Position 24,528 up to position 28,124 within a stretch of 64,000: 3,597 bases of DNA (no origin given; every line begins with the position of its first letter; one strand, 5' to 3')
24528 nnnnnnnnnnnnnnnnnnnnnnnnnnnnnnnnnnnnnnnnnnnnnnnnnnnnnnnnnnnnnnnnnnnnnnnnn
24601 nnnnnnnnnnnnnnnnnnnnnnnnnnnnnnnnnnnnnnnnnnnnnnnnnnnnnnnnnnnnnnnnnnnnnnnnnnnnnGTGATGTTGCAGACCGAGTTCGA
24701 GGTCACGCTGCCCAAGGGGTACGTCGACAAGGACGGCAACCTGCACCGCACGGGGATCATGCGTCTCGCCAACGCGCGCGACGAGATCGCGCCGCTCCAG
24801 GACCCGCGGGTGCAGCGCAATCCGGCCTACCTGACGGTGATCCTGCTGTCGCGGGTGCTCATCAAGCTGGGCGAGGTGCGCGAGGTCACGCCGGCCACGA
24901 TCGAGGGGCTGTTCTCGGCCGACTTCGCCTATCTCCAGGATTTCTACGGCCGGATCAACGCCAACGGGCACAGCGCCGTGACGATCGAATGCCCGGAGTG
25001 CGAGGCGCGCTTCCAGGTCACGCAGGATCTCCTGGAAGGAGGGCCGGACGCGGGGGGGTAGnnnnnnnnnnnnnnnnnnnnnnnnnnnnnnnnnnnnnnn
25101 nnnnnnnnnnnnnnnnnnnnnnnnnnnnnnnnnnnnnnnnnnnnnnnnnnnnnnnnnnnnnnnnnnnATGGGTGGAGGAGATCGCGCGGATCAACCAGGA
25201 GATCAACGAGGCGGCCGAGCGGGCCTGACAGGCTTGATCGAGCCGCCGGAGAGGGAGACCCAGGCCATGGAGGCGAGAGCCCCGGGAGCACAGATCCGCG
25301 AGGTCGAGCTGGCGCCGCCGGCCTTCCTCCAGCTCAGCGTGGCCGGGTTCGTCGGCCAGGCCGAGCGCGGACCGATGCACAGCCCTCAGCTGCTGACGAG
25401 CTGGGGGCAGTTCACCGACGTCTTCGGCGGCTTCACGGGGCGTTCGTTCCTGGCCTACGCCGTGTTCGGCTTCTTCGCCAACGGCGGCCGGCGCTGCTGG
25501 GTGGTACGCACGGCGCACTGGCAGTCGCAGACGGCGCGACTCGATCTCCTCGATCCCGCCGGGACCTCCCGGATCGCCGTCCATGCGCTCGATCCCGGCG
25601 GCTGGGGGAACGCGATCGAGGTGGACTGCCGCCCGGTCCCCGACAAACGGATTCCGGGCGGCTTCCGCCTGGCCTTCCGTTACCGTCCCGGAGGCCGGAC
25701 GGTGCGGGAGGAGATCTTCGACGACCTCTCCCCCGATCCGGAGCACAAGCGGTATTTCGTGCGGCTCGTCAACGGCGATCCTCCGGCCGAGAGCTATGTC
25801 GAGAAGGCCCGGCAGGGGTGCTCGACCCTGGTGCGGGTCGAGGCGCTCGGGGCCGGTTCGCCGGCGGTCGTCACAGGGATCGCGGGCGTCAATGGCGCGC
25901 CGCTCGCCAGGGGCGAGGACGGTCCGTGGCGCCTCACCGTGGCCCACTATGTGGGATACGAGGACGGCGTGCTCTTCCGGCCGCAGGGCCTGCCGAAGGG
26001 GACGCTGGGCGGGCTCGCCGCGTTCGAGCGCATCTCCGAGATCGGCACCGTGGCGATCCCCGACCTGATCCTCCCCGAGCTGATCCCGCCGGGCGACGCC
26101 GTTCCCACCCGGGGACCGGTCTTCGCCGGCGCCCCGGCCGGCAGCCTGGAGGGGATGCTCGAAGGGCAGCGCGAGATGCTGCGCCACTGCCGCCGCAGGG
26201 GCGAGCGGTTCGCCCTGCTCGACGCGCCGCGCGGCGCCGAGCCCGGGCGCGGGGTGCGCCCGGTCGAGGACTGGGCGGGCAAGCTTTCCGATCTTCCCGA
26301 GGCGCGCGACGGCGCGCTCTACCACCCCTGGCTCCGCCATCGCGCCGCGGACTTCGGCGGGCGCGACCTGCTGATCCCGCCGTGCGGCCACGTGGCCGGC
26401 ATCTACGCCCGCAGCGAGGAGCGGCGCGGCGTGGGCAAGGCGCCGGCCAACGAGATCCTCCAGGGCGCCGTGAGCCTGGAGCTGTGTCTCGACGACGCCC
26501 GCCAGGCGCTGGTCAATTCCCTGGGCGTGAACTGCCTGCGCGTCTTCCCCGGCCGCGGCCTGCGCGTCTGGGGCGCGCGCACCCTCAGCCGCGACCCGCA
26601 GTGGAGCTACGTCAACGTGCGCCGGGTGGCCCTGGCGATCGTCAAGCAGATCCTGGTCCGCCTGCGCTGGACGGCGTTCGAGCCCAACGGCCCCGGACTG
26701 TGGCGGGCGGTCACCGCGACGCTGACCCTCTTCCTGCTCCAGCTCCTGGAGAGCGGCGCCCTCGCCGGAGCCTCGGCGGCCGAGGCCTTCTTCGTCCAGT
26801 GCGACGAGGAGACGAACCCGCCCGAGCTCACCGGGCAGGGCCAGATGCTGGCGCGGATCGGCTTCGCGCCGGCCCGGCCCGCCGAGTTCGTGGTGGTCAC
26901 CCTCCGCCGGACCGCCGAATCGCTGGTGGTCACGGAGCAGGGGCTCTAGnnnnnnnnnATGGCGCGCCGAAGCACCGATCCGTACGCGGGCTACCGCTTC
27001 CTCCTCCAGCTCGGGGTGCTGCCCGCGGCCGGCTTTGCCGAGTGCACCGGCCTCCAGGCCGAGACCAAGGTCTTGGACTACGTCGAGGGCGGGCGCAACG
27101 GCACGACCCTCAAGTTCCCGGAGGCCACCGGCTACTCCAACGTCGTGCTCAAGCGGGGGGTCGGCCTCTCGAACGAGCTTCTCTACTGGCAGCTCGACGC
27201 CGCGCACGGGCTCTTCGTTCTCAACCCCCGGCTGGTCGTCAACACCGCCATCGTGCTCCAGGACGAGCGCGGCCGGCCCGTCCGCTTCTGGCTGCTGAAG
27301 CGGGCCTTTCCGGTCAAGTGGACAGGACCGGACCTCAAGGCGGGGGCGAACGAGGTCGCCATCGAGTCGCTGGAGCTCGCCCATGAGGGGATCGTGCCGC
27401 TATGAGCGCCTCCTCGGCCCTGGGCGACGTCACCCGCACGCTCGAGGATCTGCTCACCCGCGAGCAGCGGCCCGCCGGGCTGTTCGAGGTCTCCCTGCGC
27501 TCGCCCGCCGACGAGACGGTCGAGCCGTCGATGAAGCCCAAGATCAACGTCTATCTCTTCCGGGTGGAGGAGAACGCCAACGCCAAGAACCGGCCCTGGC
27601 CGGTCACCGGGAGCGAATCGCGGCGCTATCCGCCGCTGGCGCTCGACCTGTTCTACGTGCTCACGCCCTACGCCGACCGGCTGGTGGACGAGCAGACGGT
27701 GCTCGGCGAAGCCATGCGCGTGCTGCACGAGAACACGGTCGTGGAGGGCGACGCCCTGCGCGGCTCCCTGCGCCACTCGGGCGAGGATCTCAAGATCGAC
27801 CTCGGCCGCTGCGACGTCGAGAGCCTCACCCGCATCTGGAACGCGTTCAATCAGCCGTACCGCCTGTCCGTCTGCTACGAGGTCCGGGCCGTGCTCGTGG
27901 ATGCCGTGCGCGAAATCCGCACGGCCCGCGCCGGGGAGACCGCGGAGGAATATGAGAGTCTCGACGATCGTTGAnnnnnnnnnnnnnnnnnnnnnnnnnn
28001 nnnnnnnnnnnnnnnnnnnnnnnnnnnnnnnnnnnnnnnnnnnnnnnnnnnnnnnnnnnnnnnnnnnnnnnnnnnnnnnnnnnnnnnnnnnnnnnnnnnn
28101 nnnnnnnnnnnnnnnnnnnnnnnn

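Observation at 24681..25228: G7 slippery tract predicts a -1 programmed frameshift (gpG/GT- or gpE/E'-style) in the chaperone-like gene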

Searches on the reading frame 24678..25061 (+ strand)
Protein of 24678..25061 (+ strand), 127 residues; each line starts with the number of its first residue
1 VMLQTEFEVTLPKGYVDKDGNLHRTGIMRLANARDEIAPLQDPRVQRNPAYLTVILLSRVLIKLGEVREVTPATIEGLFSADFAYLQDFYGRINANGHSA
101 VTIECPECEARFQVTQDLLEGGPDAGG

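Call 7: search_protein_families(library=pfam, proteins=[window:24678-25061:+], max_evalue=0.01)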
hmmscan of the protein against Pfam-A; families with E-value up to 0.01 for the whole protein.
window:24678-25061:+ (127 aa): 1 family
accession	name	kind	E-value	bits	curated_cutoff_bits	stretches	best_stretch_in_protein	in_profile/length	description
PF21344.3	Zn_ribbon_LysW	-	0.0097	16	27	0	104-121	2-19/46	Alpha-aminoadipate carrier protein LysW-like, globular domain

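Call 11: search_protein_families(library=ncbifam, proteins=[window:24681-25058:+], max_evalue=0.1)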
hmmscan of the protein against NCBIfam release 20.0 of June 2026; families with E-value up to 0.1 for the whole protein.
window:24681-25058:+ (126 aa): 1 family
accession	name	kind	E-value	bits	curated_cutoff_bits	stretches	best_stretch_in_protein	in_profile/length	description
TIGR02098.1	MJ0042_CXXC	domain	0.001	18.7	20.9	1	101-116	2-17/38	MJ0042-type zinc finger domain-containing protein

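Call 12: search_protein_families(library=phrogs, proteins=[window:24681-25058:+], max_evalue=0.1)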
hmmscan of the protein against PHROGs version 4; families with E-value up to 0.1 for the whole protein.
window:24681-25058:+ (126 aa): 1 family
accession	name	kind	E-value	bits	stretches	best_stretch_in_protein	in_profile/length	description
phrog_508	-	tail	1.5e-06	28.9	1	7-87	26-118/155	tail assembly chaperone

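Call 15: find_related_loci(query=A1, collection=genome_contigs, flank=4000)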
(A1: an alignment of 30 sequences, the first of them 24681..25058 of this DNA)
Query A1 (126 aa) in genome_contigs; peptide patterns used: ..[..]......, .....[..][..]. (x = any residue, [..] = any of these).
251 stretches matched a pattern; 232 encode a relative of the query (tblastn E <= 1e-3); the best 80 are kept; 80 distinct loci.
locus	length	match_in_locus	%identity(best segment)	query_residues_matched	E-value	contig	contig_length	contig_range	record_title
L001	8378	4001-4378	94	1-126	2e-79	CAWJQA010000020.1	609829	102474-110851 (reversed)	MAG: uncultured Holophagales bacterium isolate MFD02979.bin.2.191 genome assembly, contig: contig_87685, whole genome sh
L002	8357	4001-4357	84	1-119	3e-65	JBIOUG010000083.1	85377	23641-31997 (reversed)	MAG: Thermoanaerobaculia bacterium isolate MAG140 k127_2207778, whole genome shotgun sequence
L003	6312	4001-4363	72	1-121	5e-60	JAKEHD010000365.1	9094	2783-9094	MAG: Blastocatellia bacterium isolate PMV_6.28 PMV_6.28.k101_656660, whole genome shotgun sequence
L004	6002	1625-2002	71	1-126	2e-59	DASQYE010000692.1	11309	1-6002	MAG TPA_asm: Pyrinomonadaceae bacterium isolate SMAG_U11057 k141_28705, whole genome shotgun sequence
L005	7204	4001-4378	68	1-126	4e-59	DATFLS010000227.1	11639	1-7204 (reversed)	MAG TPA_asm: bacterium isolate SMAG_U9204 k141_198799, whole genome shotgun sequence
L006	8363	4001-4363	70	1-121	1e-58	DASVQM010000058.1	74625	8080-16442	MAG TPA_asm: Pyrinomonadaceae bacterium isolate SMAG_U3208 k141_727568, whole genome shotgun sequence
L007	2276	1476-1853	70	1-126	8e-59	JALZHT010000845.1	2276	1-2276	MAG: Acidobacteriota bacterium isolate SON bin9 SC8834_NODE_6074_length_2276_cov_1.721731, whole genome shotgun sequence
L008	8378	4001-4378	71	1-125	3e-58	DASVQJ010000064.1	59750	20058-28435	MAG TPA_asm: Pyrinomonadaceae bacterium isolate SMAG_U3205 k141_852612, whole genome shotgun sequence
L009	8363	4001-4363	70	1-121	3e-58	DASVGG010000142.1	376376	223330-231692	MAG TPA_asm: Pyrinomonadaceae bacterium isolate SMAG_U2109 k141_1104079, whole genome shotgun sequence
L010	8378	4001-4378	68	1-126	2e-58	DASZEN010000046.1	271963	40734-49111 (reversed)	MAG TPA_asm: Pyrinomonadaceae bacterium isolate SMAG_U6495 k141_231932, whole genome shotgun sequence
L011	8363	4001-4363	72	1-121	4e-58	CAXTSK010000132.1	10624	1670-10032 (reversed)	MAG TPA_asm: uncultured Pyrinomonadaceae bacterium isolate public_SRR14721938_metawrap_bin.1 genome assembly, contig: pu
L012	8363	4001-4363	71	1-121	2e-57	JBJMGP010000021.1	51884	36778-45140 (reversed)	MAG: Pyrinomonadaceae bacterium isolate H1_16_all_fractions_metab_conc_65_66_15 k255_735336, whole genome shotgun sequen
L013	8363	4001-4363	70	1-121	2e-57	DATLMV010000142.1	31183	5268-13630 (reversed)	MAG TPA_asm: Pyrinomonadaceae bacterium isolate SMAG_U13783 k141_4570872, whole genome shotgun sequence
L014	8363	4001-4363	70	1-121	5e-57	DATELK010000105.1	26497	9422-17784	MAG TPA_asm: Pyrinomonadaceae bacterium isolate SMAG_U8914 k141_1046389, whole genome shotgun sequence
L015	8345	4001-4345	71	1-115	7e-57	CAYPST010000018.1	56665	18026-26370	MAG TPA_asm: uncultured bacterium isolate SRP141376_co1_385 genome assembly, contig: NODE_1448_length_56665_cov_6.060590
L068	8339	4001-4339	62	1-113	1e-45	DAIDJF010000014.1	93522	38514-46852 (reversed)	MAG TPA_asm: Ktedonobacterales bacterium isolate clean17 NODE_14_length_93522_cov_4.721216, whole genome shotgun sequenc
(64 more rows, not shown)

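Call 65: search_protein_families(library=phrogs, alignment_id=A1, max_evalue=0.01)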
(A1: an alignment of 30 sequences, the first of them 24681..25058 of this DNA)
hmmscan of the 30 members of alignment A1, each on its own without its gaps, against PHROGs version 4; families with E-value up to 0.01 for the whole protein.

A. member 1, window:24681-25058:+ (126 aa): 1 family
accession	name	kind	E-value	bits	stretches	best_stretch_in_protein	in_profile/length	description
phrog_508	-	tail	1.5e-06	28.9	1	7-87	26-118/155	tail assembly chaperone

B. families by the number of members that match (of 30 scanned): 2 families
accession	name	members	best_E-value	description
phrog_508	-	30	3.7e-08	tail assembly chaperone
phrog_22070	-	2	0.0044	-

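Call 66: search_solved_structures(query=A1, max_evalue=10, show_alignments=2)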
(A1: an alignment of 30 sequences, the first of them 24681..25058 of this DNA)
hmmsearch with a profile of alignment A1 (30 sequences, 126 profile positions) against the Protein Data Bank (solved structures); distinct sequences matched with E-value up to 10: 2.
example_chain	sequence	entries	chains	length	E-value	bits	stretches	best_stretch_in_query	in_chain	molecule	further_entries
2emb_A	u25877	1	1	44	0.44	13.6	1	94-123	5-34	Zinc finger protein 473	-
1mey_C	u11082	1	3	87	1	12.4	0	103-120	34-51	CONSENSUS ZINC FINGER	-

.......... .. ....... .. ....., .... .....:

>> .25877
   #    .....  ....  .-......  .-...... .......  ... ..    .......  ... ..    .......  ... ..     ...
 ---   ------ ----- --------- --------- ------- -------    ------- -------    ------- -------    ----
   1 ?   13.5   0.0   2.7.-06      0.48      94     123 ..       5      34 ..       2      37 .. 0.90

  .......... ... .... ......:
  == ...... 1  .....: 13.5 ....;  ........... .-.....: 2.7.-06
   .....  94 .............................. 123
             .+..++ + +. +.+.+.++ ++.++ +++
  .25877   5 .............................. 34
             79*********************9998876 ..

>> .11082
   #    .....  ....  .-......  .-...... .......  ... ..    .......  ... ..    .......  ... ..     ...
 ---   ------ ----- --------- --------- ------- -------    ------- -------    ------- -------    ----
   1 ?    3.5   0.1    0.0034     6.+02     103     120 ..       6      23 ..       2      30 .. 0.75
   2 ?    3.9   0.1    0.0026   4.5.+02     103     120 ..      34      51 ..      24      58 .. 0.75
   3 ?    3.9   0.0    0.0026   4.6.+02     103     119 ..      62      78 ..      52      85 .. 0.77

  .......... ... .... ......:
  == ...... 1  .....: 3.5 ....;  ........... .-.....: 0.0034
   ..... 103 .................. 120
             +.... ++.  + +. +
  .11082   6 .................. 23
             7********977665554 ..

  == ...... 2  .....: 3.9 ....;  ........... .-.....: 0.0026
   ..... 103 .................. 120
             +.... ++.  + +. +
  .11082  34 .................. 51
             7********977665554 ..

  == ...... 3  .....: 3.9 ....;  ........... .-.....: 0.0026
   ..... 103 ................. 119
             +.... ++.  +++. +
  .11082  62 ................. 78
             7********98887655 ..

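Call 91: find_related_loci(query=A1, collection=viral_contigs, flank=10000)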
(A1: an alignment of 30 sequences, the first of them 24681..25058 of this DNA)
Query A1 (126 aa) in viral_contigs; peptide patterns used: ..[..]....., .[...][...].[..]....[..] (x = any residue, [..] = any of these).
34 stretches matched a pattern; 7 encode a relative of the query (tblastn E <= 1e-3); 7 distinct loci.
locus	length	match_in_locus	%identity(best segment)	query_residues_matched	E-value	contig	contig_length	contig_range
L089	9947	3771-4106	64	2-113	2e-48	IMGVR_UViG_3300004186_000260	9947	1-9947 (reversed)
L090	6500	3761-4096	63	2-113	7e-48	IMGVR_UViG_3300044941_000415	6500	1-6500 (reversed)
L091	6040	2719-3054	63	2-113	3e-47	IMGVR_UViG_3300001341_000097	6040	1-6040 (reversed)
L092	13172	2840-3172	62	3-113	4e-47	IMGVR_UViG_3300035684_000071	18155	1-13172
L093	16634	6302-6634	62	3-113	4e-47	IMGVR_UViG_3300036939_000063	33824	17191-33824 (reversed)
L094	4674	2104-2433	62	2-111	2e-46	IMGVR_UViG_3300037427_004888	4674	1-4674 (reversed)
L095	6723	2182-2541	52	1-120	2e-35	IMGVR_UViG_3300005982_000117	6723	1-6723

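Call 95: search_protein_families(library=pfam, proteins=[L093:1397-2020:+, L093:2390-3061:+, L093:3132-4430:+, L093:4406-5602:+, L093:5624-6082:+, L093:7062-7583:+, L093:7590-8774:+, L093:8771-9487:+, L093:9493-10578:+, L093:12190-15795:+], max_evalue=0.001)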
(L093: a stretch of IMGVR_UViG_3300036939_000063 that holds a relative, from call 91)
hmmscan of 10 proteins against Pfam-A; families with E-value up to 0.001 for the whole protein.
L093:1397-2020:+ (207 aa): 1 family
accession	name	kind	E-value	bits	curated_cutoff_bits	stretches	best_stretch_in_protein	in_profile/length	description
PF14065.11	Pvc16_N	-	9.2e-35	120.4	27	1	5-191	2-177/180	Pvc16 N-terminal domain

L093:2390-3061:+ (223 aa): 2 families
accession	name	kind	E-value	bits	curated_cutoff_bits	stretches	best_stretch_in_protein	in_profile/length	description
PF13620.12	CarboxypepD_reg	-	4.2e-16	59.5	32.3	2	19-103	2-64/82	Carboxypeptidase regulatory-like domain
PF13715.12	CarbopepD_reg_2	-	1.4e-10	41.5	32.2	1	133-175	1-44/88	CarboxypepD_reg-like domain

L093:3132-4430:+ (432 aa): 2 families
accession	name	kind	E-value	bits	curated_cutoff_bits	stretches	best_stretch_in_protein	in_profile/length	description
PF04984.19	Phage_sheath_1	-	6.5e-18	65.6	31.4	1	138-315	8-168/168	Phage tail sheath protein subtilisin-like domain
PF17482.7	Phage_sheath_1C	-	4.6e-17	62.4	26.9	1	319-423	2-101/104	Phage tail sheath C-terminal domain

L093:4406-5602:+ (398 aa): 2 families
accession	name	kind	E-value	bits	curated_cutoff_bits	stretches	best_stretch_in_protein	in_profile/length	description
PF04984.19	Phage_sheath_1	-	6.8e-15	55.7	31.4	1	111-282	10-168/168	Phage tail sheath protein subtilisin-like domain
PF17482.7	Phage_sheath_1C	-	7.7e-13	48.8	26.9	1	283-387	1-100/104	Phage tail sheath C-terminal domain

L093:5624-6082:+ (152 aa): 1 family
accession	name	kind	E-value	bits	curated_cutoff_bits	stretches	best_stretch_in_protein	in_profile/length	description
PF06841.18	Phage_T4_gp19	-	5.4e-44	149.7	28.2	1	18-147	3-134/134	T4-like virus tail tube protein gp19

L093:7062-7583:+ (173 aa): 1 family
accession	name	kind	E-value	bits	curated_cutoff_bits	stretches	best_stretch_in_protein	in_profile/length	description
PF06841.18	Phage_T4_gp19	-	7.6e-37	126.6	28.2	1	27-157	2-133/134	T4-like virus tail tube protein gp19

L093:7590-8774:+ (394 aa): 0 families

L093:8771-9487:+ (238 aa): 2 families
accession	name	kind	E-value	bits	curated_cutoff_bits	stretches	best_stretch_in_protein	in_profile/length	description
PF19266.4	CIS_tube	-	5.7e-23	81.8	27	1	2-173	1-157/158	Contractile injection system tube protein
PF01476.26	LysM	-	8.8e-08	32.4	20.9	1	186-230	3-43/43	LysM domain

L093:9493-10578:+ (361 aa): 2 families
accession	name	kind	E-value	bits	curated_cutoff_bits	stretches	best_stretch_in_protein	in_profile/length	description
PF24032.1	YQBQ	-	6.2e-09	36.1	27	1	109-176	56-123/294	YQBQ-like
PF05954.17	Phage_GPD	-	5e-08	32.9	30.1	1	120-343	73-302/305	Phage tail baseplate hub (GPD)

L093:12190-15795:+ (1201 aa): 1 family
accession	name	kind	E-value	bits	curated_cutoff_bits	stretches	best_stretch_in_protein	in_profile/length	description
PF04865.19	Baseplate_J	-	6.5e-17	62.1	21.1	1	936-1132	75-237/255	Baseplate J-like protein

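Call 96: search_protein_families(library=ncbifam, proteins=[L093:7590-8774:+], max_evalue=0.01)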
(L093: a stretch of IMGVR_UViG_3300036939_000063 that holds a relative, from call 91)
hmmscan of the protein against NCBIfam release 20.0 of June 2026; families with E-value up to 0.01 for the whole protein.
L093:7590-8774:+ (394 aa): 1 family
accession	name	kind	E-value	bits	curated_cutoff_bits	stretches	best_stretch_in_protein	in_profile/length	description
TIGR03787.1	marine_sort_RR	equivalog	0.0032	17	335.7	0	154-185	71-102/227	proteobacterial dedicated sortase system response regulator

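Call 101: search_protein_families(library=phrogs, proteins=[L068:4001-4366:+], max_evalue=0.01)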
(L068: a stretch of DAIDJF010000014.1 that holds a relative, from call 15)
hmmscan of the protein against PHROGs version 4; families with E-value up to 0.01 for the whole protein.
L068:4001-4366:+ (122 aa): 1 family
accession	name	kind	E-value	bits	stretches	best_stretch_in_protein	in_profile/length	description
phrog_508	-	tail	1.4e-06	29.1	1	7-87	26-118/155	tail assembly chaperone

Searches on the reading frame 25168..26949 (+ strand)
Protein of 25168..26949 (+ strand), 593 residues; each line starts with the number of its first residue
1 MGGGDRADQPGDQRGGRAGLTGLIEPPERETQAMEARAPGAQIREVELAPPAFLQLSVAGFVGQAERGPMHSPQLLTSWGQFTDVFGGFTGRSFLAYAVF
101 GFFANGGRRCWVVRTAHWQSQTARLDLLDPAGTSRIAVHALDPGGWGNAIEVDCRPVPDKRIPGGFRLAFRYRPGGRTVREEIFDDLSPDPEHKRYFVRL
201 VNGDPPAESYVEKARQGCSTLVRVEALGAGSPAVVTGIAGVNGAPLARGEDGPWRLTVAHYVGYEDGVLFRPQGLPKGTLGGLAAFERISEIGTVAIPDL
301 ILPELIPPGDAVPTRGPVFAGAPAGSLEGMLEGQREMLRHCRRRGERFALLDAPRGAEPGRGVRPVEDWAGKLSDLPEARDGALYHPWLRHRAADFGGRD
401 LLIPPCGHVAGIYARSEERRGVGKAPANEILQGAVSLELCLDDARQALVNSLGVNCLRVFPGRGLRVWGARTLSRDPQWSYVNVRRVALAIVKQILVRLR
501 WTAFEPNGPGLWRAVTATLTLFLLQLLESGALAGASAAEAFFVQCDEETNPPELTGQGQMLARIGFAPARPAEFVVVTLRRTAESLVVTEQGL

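Call 7: search_protein_families(library=pfam, proteins=[window:25168-26949:+], max_evalue=0.01)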
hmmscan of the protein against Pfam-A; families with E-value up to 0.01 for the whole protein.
window:25168-26949:+ (593 aa): 2 families
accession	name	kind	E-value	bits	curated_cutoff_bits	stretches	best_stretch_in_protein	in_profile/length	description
PF04984.19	Phage_sheath_1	-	4.6e-11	43.3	31.4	1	386-473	92-168/168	Phage tail sheath protein subtilisin-like domain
PF17482.7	Phage_sheath_1C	-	1.2e-09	38.6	26.9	1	475-579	2-101/104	Phage tail sheath C-terminal domain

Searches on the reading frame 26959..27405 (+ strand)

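Call 7: search_protein_families(library=pfam, proteins=[window:26959-27405:+], max_evalue=0.01)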
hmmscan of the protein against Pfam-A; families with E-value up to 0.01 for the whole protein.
window:26959-27405:+ (148 aa): 1 family
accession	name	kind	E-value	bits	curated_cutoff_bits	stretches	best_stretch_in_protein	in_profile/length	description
PF06841.18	Phage_T4_gp19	-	9.9e-32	110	28.2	1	12-145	3-133/134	T4-like virus tail tube protein gp19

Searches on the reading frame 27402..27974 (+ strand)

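Call 7: search_protein_families(library=pfam, proteins=[window:27402-27974:+], max_evalue=0.01)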
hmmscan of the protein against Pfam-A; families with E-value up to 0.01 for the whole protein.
window:27402-27974:+ (190 aa): 1 family
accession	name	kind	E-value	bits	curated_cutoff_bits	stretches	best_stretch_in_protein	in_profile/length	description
PF14065.11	Pvc16_N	-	2.8e-41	141.6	27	1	9-171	1-171/180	Pvc16 N-terminal domain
